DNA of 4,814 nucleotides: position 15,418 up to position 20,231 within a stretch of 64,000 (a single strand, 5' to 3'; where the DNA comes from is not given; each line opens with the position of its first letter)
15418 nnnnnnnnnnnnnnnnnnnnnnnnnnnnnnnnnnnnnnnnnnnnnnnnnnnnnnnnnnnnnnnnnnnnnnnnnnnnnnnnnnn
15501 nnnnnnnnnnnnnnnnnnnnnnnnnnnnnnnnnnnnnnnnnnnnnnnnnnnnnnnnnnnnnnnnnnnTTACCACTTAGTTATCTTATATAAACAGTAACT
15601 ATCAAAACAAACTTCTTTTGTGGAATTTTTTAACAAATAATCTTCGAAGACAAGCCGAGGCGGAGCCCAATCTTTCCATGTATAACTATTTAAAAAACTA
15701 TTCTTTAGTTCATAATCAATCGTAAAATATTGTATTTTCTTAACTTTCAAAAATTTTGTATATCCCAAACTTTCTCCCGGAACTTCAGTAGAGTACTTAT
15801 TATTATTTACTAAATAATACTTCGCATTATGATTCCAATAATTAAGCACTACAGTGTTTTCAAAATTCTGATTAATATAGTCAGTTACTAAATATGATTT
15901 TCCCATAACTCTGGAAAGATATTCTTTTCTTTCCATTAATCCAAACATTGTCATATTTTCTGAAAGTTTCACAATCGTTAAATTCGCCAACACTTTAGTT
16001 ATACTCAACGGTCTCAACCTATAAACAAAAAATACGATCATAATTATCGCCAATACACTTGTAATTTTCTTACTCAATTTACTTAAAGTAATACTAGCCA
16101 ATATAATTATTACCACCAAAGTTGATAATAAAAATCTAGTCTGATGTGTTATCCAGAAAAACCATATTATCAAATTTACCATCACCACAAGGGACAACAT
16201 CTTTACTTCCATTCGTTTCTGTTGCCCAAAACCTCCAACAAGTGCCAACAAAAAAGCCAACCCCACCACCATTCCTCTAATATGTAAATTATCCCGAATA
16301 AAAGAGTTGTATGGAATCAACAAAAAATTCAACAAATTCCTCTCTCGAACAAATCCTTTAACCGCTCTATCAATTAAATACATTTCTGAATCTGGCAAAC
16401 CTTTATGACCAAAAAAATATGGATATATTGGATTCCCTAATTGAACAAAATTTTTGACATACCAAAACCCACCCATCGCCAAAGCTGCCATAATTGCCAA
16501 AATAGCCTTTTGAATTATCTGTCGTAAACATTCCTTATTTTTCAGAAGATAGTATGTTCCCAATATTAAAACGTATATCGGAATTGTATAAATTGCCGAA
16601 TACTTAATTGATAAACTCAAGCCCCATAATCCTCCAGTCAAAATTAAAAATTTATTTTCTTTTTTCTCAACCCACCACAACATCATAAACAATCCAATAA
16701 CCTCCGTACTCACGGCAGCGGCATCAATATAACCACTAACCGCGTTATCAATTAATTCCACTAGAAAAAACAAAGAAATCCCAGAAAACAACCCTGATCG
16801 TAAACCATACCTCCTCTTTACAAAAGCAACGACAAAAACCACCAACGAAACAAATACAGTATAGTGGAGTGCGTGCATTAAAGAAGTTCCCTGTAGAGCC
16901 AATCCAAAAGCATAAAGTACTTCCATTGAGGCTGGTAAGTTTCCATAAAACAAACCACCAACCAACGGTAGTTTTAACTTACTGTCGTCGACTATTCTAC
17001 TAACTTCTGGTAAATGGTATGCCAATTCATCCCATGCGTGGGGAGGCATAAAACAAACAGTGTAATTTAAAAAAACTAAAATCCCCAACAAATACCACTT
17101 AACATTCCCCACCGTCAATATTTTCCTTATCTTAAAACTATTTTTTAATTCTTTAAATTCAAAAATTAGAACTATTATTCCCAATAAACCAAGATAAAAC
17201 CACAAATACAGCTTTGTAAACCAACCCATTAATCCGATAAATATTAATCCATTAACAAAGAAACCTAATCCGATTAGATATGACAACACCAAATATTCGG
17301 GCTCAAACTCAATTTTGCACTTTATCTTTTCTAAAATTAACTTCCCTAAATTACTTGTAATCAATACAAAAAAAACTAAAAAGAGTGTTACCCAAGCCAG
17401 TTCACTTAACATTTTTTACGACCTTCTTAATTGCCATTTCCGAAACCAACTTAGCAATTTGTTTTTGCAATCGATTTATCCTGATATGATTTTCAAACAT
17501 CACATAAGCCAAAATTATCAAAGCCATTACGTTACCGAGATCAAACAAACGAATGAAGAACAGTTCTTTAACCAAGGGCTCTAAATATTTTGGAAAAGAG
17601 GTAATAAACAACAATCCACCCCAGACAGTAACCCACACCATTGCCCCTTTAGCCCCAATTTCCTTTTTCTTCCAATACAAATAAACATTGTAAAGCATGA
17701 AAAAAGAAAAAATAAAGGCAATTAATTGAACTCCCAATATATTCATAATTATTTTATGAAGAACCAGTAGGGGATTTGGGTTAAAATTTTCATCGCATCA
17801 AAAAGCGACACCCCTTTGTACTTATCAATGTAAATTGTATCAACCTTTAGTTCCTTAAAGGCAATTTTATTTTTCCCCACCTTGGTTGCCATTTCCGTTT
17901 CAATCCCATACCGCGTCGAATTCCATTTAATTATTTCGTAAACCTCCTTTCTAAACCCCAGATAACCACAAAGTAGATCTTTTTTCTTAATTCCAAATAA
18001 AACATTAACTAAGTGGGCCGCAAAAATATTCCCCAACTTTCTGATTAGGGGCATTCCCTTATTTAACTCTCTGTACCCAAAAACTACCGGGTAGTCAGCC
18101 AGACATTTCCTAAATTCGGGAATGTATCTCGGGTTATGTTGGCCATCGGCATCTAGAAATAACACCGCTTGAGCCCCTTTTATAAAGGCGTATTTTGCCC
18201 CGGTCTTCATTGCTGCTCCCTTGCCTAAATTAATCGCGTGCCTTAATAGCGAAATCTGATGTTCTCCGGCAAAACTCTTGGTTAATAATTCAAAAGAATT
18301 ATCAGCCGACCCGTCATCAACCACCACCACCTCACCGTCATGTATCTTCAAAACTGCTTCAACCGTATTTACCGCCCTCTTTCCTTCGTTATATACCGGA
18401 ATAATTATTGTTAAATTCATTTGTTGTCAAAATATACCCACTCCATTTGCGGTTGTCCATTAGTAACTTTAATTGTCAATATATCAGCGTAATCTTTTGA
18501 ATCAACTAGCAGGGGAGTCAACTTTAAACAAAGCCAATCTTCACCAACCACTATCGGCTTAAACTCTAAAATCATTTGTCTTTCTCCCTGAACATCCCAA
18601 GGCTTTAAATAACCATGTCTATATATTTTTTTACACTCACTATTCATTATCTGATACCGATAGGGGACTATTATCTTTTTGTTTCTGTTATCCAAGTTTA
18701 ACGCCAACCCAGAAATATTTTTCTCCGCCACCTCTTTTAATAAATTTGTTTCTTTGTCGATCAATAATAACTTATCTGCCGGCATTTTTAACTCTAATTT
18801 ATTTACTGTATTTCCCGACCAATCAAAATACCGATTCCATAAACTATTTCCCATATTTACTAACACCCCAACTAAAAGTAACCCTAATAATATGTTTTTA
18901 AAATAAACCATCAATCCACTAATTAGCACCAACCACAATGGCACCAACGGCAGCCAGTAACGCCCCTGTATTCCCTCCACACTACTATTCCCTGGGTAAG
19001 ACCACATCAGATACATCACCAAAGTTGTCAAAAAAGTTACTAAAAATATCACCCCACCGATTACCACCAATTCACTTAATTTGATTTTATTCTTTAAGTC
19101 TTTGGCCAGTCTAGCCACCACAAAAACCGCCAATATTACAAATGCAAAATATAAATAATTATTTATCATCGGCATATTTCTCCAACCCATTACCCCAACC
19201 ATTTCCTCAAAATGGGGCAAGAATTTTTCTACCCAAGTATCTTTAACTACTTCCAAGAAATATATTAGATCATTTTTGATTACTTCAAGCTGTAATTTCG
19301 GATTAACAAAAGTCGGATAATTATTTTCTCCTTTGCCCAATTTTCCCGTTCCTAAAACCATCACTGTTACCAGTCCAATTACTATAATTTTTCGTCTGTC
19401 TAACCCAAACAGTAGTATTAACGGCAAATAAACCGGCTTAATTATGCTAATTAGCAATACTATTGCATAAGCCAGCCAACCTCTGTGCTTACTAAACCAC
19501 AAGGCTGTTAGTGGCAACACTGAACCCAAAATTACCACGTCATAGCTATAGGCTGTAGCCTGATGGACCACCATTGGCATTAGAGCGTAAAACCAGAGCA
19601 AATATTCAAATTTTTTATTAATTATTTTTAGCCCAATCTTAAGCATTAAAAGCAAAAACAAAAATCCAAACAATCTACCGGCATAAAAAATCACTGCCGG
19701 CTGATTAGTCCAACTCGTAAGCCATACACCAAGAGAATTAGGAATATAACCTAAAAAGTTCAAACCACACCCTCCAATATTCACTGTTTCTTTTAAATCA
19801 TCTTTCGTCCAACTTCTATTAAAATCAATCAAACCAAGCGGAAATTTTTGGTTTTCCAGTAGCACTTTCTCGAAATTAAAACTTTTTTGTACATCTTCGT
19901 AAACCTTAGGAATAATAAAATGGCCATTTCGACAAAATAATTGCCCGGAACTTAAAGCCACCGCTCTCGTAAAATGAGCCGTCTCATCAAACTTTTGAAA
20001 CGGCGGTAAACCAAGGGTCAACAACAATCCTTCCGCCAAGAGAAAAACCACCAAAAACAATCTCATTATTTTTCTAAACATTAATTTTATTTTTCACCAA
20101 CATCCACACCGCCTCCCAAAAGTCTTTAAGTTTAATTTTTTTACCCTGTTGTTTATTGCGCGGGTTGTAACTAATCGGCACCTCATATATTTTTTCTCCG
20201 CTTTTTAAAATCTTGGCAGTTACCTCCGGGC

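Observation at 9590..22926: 13-kb translationally coupled minus-strand operon: methyltransferase, three stacked GtrB-like GT2 / GT-C modules, Wzm/Wzt exporter and a trailing methyltransferase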

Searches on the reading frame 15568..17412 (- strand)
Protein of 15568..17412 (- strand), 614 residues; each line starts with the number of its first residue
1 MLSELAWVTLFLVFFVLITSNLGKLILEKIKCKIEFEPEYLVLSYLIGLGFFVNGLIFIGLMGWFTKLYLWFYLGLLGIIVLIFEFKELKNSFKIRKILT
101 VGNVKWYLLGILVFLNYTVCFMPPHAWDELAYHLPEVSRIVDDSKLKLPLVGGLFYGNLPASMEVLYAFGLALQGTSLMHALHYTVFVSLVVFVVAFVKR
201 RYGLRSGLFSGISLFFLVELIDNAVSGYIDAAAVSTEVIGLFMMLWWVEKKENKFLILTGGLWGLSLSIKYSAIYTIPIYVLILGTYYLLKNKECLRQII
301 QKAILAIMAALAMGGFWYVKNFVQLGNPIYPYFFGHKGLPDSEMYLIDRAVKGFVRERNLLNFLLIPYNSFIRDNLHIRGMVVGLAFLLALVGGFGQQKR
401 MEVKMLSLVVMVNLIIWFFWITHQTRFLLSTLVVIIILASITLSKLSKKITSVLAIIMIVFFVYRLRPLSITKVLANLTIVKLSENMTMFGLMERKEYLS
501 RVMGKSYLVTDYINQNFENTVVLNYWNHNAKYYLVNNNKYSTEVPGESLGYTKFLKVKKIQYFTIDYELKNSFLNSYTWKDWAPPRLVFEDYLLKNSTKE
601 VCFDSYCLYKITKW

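Call 5: search_protein_families(library=pfam, proteins=[window:15568-17412:-], max_evalue=0.01)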
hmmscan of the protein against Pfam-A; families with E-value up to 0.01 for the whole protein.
window:15568-17412:- (614 aa): 1 family
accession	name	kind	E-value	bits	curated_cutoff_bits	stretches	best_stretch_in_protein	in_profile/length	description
PF13231.12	PMT_2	-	2.6e-05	24.9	26.1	1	188-312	33-154/160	Dolichyl-phosphate-mannose-protein mannosyltransferase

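Call 12: search_protein_families(library=ncbifam, proteins=[window:15568-17412:-], max_evalue=0.01)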
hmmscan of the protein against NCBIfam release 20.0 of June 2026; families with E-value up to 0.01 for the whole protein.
window:15568-17412:- (614 aa): 1 family
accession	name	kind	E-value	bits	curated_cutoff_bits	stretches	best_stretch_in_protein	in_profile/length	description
NF047510.1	LIC_10190_fam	subfamily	1.2e-06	27.6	100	1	184-429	172-423/424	LIC_10190 family membrane protein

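Call 17: search_solved_structures(query=window:15568-17412:-, max_evalue=10)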
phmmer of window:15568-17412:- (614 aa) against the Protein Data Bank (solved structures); distinct sequences matched with E-value up to 10: 0.

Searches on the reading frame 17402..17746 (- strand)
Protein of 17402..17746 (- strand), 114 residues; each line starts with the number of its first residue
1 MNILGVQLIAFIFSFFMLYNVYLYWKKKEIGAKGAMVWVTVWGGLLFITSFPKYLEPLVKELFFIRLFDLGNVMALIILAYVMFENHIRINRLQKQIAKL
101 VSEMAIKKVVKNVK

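Call 5: search_protein_families(library=pfam, proteins=[window:17402-17746:-], max_evalue=0.01)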
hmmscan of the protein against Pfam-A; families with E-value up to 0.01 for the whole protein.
window:17402-17746:- (114 aa): 2 families
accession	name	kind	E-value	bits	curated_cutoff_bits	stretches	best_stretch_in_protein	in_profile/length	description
PF10066.14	DUF2304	-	5.1e-16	59.3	25.5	1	6-108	2-104/106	Uncharacterized conserved protein (DUF2304)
PF06305.16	LapA_dom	-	0.0028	18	28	0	70-103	29-62/64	Lipopolysaccharide assembly protein A domain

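Call 12: search_protein_families(library=ncbifam, proteins=[window:17402-17746:-], max_evalue=0.01)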
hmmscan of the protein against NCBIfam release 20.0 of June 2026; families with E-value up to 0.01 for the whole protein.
window:17402-17746:- (114 aa): 0 families

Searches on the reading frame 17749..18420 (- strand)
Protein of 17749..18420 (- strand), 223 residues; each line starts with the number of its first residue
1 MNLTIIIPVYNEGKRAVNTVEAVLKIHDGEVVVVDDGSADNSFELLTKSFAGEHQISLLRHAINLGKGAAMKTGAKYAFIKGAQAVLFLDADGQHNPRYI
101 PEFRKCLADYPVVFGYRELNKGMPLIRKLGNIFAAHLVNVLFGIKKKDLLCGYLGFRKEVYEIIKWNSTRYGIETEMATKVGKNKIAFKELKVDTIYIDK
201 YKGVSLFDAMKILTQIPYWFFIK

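Call 5: search_protein_families(library=pfam, proteins=[window:17749-18420:-], max_evalue=0.01)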
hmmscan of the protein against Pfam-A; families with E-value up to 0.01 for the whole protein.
window:17749-18420:- (223 aa): 3 families
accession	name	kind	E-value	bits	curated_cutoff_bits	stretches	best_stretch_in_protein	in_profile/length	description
PF00535.33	Glycos_transf_2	-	8.1e-23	81.6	23.3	1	4-161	1-164/168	Glycosyl transferase family 2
PF10111.15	Glyco_tranf_2_2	-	2.7e-05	24.3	27.3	1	4-93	1-92/276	Glycosyltransferase like family 2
PF13641.12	Glyco_tranf_2_3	-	0.00063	20.3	27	1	3-107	3-111/230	Glycosyltransferase like family 2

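Call 12: search_protein_families(library=ncbifam, proteins=[window:17749-18420:-], max_evalue=0.01)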
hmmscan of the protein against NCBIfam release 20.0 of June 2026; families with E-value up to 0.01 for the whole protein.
window:17749-18420:- (223 aa): 21 families
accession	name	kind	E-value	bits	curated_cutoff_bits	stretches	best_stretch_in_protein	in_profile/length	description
NF058614.1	PPMAGASynPpgS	equivalog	1.4e-20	73.7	370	1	5-214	4-217/226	polyprenyl-phospho-N-acetylgalactosaminyl synthase PpgS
TIGR04182.1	glyco_TIGR04182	equivalog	2.5e-17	63.2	325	1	3-193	2-188/293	S-layer glycoprotein N-glycosyltransferase AglJ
NF047588.1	GlcsyltransPgfSStrep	equivalog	3.9e-15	55.8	500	1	1-152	1-155/308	glycosyltransferase PgfS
TIGR03937.1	PgaC_IcaA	equivalog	8.9e-13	47.9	422.3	1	3-92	47-135/407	poly-beta-1,6-N-acetyl-D-glucosamine synthase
NF007986.1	PRK10714.1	equivalog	5.8e-12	45.3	529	1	3-212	8-215/316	undecaprenyl-phosphate 4-deoxy-4-formamido-L-arabinose transferase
TIGR04283.1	glyco_like_mftF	equivalog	3.4e-11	43.2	182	1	3-110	1-100/221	TIGR04283 family arsenosugar biosynthesis glycosyltransferase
TIGR03965.1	mycofact_glyco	equivalog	5.6e-10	38.7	280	1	3-108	76-180/467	mycofactocin biosynthesis glycosyltransferase MftF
NF041391.1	DPhHxTase_Halo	equivalog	1.2e-09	37.4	375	1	9-190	3-178/213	dolichyl-phosphate hexose transferase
NF007482.0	PRK10073.1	equivalog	1.9e-09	37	423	1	2-98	7-101/334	glycosyltransferase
TIGR01556.1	rhamnosyltran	subfamily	1.1e-07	31.4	200.55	1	16-109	9-100/281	rhamnosyltransferase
NF041875.1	EPS_EpsD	equivalog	1.4e-07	31.2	370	1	3-103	1-100/325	exopolysaccharide biosynthesis glycosyltransferase EpsD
NF047683.1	TeichurnBiosyTuaG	equivalog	1.3e-06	28.3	400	1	3-97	8-101/252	teichuronic acid biosynthesis protein TuaG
NF038302.1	EPS_HpsE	equivalog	9.4e-05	21.5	300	1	1-106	1-110/307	hormogonium polysaccharide biosynthesis glycosyltransferase HpsE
TIGR03111.1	glyc2_xrt_Gpos1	hypoth_equivalog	0.00018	20.4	363.95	1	3-96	51-145/439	TIGR03111 family XrtG-associated glycosyltransferase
NF050819.1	PolSacchBiosHfsG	equivalog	0.0015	17.8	500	1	2-117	13-129/302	polysaccharide biosynthesis protein HfsG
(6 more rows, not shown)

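Call 41: search_solved_structures(query=window:17749-18420:-, max_evalue=0.001)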
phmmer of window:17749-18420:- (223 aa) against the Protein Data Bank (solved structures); distinct sequences matched with E-value up to 0.001: 11.
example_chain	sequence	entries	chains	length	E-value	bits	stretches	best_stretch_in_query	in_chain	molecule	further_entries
2z87_A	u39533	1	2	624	3.7e-11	46.2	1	4-108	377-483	Chondroitin synthase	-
2z86_A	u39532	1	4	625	3.7e-11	46.2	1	4-108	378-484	Chondroitin synthase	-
5mlz_A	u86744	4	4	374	1.2e-10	44.5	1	1-216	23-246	Dolichol monophosphate mannose synthase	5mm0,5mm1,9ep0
9bhc_C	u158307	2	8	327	4.8e-09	39.3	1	3-161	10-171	Undecaprenyl-phosphate 4-deoxy-4-formamido-L-arabinose transferase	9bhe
8vxh_A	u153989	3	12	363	6.2e-09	38.9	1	3-161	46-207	Undecaprenyl-phosphate 4-deoxy-4-formamido-L-arabinose transferase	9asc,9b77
9hwj_A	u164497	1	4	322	1.8e-08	37.4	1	3-163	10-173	Undecaprenyl-phosphate 4-deoxy-4-formamido-L-arabinose transferase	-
5eke_A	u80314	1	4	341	3.5e-08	36.5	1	2-128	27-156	Uncharacterized glycosyltransferase sll0501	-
5ekp_C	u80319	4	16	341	3.5e-08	36.5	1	2-128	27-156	Uncharacterized glycosyltransferase sll0501 | Glycosyltransferase sll0501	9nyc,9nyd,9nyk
9nye_A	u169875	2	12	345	3.6e-08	36.4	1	2-128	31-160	Glycosyltransferase sll0501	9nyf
5hea_A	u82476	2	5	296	2.5e-06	30.4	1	3-109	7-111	Putative glycosyltransferase (GalT1)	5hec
3bcv_A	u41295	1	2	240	0.00038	23.3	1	3-93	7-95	Putative glycosyltransferase protein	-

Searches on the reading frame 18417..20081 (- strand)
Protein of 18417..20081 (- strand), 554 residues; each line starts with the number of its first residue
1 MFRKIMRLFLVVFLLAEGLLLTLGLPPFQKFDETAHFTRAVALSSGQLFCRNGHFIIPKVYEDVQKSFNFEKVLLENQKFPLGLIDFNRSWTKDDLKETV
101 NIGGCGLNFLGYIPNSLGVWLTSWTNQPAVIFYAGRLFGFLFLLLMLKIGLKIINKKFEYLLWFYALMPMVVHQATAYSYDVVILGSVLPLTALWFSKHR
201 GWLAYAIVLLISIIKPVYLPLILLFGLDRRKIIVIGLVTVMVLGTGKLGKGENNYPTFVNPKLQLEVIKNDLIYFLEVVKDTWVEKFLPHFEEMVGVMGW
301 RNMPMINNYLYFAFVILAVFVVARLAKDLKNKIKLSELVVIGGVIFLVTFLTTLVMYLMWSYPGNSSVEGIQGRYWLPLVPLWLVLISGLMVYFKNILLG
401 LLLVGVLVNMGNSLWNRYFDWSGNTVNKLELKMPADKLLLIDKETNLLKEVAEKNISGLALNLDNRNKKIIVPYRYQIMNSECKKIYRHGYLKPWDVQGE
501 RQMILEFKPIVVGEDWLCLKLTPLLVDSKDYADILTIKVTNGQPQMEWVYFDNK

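Call 5: search_protein_families(library=pfam, proteins=[window:18417-20081:-], max_evalue=0.01)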
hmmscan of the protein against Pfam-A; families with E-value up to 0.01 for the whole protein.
window:18417-20081:- (554 aa): 1 family
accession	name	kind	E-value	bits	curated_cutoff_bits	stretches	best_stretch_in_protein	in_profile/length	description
PF09913.15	DUF2142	-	8.3e-29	101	30.1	1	21-382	7-394/395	Predicted membrane protein (DUF2142)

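Call 12: search_protein_families(library=ncbifam, proteins=[window:18417-20081:-], max_evalue=0.01)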
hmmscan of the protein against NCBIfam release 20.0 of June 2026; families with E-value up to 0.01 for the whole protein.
window:18417-20081:- (554 aa): 0 families

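Call 14: find_encoding_contigs(protein=window:18417-20081:-, flank=10000, max_places=6)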
Protein window:18417-20081:- (554 aa): 2 contigs read that carry it; 2 places shown.
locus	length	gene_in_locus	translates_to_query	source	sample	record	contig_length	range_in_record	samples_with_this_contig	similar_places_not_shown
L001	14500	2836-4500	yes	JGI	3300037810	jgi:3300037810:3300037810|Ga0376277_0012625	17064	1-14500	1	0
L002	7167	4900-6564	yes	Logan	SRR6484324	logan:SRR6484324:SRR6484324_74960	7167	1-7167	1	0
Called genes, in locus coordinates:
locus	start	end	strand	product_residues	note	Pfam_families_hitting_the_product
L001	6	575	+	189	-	PF13489:Methyltransf_23, PF02353:CMAS, PF13847:Methyltransf_31 (weak), PF08241:Methyltransf_11, PF08242:Methyltransf_12, PF13649:Methyltransf_25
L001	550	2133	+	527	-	-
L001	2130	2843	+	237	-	PF00535:Glycos_transf_2, PF10111:Glyco_tranf_2_2 (weak), PF13641:Glyco_tranf_2_3 (weak)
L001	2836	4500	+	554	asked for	PF09913:DUF2142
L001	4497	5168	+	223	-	PF00535:Glycos_transf_2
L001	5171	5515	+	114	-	PF10066:DUF2304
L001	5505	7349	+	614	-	PF13231:PMT_2 (weak)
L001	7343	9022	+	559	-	-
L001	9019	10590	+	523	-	-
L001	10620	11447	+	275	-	PF01061:ABC2_membrane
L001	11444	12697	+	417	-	PF00005:ABC_tran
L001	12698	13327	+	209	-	PF08241:Methyltransf_11 (weak)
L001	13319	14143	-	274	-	PF00535:Glycos_transf_2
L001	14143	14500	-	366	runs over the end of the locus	PF01757:Acyl_transf_3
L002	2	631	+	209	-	?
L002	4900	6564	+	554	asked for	PF09913:DUF2142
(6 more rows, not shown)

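Call 16: search_solved_structures(query=window:18417-20081:-, max_evalue=10)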
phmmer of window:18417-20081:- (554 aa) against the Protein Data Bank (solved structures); distinct sequences matched with E-value up to 10: 3.
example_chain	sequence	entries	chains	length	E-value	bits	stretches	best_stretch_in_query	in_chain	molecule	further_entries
2a8k_A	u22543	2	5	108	2.5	10.4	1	88-117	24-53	Colicin E5 | Colicin-E5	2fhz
2dfx_E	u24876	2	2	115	2.6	10.4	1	88-117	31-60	Colicin-E5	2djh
3ao9_A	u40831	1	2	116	2.6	10.3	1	88-117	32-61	Colicin-E5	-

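Call 81: search_solved_structures(query=A4, max_evalue=10)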
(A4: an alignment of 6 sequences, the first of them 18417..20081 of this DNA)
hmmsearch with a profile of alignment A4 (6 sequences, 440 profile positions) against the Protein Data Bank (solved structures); distinct sequences matched with E-value up to 10: 4.
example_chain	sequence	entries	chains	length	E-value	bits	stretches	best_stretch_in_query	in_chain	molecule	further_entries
2hi2_A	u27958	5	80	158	0.28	13.2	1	15-106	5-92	Fimbrial protein | PilA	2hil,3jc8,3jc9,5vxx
5kua_A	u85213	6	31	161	0.62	12.1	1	15-105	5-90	pilin | Neisseria meningitidis PilE variant SB-GATDH | Neisseria meningitidis PilE, SB-DATDH variant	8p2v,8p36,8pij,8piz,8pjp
1ay2_A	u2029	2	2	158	0.67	12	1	15-106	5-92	TYPE 4 PILIN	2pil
8p3b_A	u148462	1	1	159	0.74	11.9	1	15-104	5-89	Fimbrial protein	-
